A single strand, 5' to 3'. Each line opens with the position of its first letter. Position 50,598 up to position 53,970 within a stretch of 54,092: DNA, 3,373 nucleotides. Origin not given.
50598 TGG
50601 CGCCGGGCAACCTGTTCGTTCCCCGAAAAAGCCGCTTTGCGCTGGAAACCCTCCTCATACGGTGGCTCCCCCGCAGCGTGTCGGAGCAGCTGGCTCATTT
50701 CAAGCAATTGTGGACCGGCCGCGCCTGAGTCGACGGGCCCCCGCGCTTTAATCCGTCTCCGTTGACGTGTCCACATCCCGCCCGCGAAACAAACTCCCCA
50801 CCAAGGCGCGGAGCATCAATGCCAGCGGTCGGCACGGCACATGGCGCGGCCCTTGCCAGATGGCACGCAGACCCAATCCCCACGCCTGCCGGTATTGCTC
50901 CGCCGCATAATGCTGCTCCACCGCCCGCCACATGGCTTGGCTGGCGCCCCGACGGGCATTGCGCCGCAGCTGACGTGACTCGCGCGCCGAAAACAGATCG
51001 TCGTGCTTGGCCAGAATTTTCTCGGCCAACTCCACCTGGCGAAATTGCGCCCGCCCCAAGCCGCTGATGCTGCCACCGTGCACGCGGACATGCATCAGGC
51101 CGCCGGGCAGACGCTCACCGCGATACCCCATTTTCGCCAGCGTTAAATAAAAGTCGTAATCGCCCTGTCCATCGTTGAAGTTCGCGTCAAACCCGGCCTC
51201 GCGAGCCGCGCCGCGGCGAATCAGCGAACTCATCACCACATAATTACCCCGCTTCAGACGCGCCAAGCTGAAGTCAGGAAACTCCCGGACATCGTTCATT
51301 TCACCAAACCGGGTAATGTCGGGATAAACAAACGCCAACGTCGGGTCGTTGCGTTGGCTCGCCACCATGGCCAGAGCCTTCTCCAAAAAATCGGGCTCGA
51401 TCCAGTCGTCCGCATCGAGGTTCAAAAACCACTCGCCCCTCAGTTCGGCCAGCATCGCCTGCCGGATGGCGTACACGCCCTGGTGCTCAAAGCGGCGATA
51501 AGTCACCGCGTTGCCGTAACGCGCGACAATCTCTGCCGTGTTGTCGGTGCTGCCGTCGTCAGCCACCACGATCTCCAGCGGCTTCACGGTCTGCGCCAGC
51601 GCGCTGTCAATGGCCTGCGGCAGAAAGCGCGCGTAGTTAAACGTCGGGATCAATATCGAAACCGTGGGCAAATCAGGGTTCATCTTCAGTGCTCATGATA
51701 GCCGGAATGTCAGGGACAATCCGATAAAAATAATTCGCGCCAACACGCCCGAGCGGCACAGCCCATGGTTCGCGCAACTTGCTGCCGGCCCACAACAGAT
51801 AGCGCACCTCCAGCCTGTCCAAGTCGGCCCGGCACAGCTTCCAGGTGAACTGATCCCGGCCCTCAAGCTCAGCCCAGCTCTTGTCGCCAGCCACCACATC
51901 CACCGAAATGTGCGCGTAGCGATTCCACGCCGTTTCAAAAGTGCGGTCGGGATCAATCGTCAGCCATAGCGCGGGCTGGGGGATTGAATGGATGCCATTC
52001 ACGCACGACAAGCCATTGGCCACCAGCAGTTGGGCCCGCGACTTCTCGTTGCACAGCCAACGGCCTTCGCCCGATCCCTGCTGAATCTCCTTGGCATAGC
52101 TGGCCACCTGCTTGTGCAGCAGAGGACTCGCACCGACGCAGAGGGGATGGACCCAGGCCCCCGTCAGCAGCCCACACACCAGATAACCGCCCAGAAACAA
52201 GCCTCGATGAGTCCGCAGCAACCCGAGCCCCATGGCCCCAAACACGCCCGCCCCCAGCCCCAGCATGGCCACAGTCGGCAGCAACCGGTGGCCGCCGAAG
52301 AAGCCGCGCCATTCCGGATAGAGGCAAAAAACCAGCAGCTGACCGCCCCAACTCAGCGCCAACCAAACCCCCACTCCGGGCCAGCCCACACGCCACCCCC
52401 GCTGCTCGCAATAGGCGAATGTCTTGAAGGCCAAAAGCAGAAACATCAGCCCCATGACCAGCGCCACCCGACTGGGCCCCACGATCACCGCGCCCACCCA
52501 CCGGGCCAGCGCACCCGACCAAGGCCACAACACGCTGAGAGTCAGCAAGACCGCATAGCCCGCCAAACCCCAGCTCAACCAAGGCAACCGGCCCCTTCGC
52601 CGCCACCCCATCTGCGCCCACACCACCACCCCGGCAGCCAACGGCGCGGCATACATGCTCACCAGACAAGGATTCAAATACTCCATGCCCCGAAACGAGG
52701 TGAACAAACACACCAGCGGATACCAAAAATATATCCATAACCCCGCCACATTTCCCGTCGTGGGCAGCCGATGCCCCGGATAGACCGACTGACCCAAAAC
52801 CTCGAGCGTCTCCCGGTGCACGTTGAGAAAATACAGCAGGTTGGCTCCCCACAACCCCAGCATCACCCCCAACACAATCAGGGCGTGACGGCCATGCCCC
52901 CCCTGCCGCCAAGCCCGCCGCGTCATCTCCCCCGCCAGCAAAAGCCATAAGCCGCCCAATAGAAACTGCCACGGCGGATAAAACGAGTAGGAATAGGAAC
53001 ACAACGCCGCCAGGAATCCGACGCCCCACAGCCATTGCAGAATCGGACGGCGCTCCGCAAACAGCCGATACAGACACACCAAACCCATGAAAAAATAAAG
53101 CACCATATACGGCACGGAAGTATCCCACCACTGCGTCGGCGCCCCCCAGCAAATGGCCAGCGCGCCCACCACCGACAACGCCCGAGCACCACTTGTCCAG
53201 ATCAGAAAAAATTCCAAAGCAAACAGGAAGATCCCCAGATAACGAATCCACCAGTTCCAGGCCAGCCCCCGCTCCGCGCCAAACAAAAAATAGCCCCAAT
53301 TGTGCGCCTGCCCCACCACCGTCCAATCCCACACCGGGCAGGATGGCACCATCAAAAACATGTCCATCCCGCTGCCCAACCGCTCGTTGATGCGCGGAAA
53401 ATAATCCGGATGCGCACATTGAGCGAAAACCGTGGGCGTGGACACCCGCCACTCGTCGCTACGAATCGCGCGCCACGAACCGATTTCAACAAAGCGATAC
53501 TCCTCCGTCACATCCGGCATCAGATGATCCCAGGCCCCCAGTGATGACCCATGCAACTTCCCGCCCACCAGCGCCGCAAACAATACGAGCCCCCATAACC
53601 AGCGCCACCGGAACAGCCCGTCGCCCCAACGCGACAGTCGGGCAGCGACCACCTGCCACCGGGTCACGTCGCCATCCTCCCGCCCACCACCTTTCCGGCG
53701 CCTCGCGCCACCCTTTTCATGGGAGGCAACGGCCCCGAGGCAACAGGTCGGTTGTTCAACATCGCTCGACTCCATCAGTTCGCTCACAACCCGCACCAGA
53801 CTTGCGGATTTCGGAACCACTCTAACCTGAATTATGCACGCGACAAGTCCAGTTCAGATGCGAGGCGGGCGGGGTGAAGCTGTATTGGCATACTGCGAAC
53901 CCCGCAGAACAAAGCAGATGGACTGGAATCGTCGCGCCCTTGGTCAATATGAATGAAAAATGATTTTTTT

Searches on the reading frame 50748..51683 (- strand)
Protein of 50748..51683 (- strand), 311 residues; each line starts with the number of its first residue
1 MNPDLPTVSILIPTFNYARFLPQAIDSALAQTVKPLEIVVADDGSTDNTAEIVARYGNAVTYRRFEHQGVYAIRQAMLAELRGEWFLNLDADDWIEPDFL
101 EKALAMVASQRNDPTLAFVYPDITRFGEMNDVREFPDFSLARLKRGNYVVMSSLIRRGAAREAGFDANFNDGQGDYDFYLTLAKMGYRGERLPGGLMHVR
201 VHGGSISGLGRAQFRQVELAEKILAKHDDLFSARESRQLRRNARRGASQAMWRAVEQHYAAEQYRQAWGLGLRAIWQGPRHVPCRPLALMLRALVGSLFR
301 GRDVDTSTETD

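Call 17: find_encoding_contigs(protein=window:50748-51683:-, flank=10000, max_places=10)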
Protein window:50748-51683:- (311 aa): 20 contigs read that carry it; 8 places shown.
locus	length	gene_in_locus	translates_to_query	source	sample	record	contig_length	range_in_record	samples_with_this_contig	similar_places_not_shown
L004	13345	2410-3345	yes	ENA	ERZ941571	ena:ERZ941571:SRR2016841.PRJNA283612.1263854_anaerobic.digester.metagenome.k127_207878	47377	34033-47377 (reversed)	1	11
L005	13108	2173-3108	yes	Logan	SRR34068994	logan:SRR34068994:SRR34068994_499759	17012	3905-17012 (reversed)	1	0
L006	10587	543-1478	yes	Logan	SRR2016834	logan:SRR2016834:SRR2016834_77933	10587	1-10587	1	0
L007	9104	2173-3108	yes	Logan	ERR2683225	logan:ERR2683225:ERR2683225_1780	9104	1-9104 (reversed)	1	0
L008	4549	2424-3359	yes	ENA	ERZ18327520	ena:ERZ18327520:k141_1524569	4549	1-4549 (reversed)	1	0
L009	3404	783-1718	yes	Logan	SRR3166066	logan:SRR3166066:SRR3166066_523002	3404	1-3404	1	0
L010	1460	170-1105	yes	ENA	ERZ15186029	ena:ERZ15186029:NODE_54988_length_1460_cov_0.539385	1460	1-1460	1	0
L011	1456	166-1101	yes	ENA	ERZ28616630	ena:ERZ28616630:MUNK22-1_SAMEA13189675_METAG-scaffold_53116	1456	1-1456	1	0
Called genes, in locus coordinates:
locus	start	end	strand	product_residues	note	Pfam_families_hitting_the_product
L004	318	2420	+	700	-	PF24677:DUF7657, PF24672:DUF7654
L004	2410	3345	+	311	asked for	PF00535:Glycos_transf_2, PF10111:Glyco_tranf_2_2 (faint), PF13641:Glyco_tranf_2_3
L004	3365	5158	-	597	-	PF13489:Methyltransf_23 (weak)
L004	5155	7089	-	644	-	PF05045:RgpF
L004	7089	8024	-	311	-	PF13641:Glyco_tranf_2_3, PF00535:Glycos_transf_2, PF13506:Glyco_transf_21 (faint), PF13632:Glyco_trans_2_3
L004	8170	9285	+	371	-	PF13439:Glyco_transf_4, PF13579:Glyco_trans_4_4, PF20706:GT4-conflict, PF00534:Glycos_transf_1, PF13692:Glyco_trans_1_4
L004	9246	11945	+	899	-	-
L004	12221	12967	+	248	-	PF00535:Glycos_transf_2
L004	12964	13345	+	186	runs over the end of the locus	PF10066:DUF2304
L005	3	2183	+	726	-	?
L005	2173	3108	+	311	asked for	PF00535:Glycos_transf_2, PF10111:Glyco_tranf_2_2 (faint), PF13641:Glyco_tranf_2_3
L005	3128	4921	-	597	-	PF13489:Methyltransf_23 (weak)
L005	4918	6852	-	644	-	PF05045:RgpF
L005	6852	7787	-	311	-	PF13641:Glyco_tranf_2_3, PF00535:Glycos_transf_2, PF13506:Glyco_transf_21 (faint), PF13632:Glyco_trans_2_3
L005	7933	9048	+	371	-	PF13439:Glyco_transf_4, PF13579:Glyco_trans_4_4, PF20706:GT4-conflict, PF00534:Glycos_transf_1, PF13692:Glyco_trans_1_4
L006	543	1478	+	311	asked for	PF00535:Glycos_transf_2, PF10111:Glyco_tranf_2_2 (faint), PF13641:Glyco_tranf_2_3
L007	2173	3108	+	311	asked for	PF00535:Glycos_transf_2, PF10111:Glyco_tranf_2_2 (faint), PF13641:Glyco_tranf_2_3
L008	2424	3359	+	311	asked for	PF00535:Glycos_transf_2, PF10111:Glyco_tranf_2_2 (faint), PF13641:Glyco_tranf_2_3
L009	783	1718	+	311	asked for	PF00535:Glycos_transf_2, PF10111:Glyco_tranf_2_2 (faint), PF13641:Glyco_tranf_2_3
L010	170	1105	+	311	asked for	PF00535:Glycos_transf_2, PF10111:Glyco_tranf_2_2 (faint), PF13641:Glyco_tranf_2_3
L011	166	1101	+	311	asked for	PF00535:Glycos_transf_2, PF10111:Glyco_tranf_2_2 (faint), PF13641:Glyco_tranf_2_3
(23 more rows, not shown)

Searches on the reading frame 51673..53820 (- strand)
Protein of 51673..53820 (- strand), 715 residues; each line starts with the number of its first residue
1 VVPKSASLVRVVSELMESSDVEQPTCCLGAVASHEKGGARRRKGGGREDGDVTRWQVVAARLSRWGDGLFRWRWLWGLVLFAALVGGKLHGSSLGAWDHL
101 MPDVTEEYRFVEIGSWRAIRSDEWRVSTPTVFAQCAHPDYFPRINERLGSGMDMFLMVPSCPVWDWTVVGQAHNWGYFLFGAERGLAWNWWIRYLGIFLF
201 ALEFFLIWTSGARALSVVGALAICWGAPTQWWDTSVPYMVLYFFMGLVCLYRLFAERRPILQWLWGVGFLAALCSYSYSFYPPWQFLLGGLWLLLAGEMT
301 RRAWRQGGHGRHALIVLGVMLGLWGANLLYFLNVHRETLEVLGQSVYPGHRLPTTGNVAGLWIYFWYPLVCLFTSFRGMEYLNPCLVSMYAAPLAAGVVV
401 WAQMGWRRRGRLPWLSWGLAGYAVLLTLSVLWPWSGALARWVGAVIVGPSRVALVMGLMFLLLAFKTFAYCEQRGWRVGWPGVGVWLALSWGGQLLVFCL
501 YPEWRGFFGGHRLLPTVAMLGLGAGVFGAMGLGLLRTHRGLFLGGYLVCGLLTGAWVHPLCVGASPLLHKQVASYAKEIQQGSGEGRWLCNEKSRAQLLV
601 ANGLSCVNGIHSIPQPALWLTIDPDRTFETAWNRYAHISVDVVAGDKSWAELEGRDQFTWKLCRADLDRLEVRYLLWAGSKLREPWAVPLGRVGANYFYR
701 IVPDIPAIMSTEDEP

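Call 13: find_encoding_contigs(protein=window:51673-53820:-, flank=10000, max_places=10)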
Protein window:51673-53820:- (715 aa): no gene with exactly this product is on record in the collection.
